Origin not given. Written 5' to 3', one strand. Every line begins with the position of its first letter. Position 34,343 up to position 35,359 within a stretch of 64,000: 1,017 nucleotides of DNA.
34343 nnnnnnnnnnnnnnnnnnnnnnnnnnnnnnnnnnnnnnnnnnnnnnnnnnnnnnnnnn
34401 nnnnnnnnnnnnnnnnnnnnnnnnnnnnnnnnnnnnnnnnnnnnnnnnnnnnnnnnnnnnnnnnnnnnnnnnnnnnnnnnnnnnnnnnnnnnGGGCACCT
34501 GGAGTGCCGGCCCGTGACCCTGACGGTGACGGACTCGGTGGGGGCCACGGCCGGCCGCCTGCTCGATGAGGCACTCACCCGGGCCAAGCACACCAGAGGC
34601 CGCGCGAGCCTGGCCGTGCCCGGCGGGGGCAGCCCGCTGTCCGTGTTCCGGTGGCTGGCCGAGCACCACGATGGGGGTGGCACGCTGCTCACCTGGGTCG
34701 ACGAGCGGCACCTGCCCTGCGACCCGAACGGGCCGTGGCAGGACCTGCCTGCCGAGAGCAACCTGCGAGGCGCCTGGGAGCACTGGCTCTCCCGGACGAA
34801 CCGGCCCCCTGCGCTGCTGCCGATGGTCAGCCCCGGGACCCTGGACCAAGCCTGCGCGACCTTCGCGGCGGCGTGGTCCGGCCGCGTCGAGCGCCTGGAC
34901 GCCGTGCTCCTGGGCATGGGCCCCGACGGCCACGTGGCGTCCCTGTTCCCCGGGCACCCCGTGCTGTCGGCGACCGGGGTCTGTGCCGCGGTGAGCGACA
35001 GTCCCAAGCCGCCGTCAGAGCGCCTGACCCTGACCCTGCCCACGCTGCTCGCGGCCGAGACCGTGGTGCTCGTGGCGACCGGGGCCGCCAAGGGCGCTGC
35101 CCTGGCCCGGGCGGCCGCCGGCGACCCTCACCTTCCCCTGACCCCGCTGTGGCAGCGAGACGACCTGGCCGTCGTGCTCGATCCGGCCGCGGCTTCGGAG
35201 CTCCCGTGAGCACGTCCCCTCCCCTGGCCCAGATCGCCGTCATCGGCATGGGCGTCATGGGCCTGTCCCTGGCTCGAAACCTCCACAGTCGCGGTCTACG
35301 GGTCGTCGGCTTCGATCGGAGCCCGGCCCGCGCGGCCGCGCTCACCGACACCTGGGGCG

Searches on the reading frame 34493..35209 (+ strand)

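Call 51: search_protein_families(library=pfam, proteins=[window:34493-35209:+], max_evalue=0.00001)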
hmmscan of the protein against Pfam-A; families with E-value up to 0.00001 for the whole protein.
window:34493-35209:+ (238 aa): 1 family
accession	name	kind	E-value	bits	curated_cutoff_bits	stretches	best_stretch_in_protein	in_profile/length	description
PF01182.26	Glucosamine_iso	-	1.6e-41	143.1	27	1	16-216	6-213/225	Glucosamine-6-phosphate isomerases/6-phosphogluconolactonase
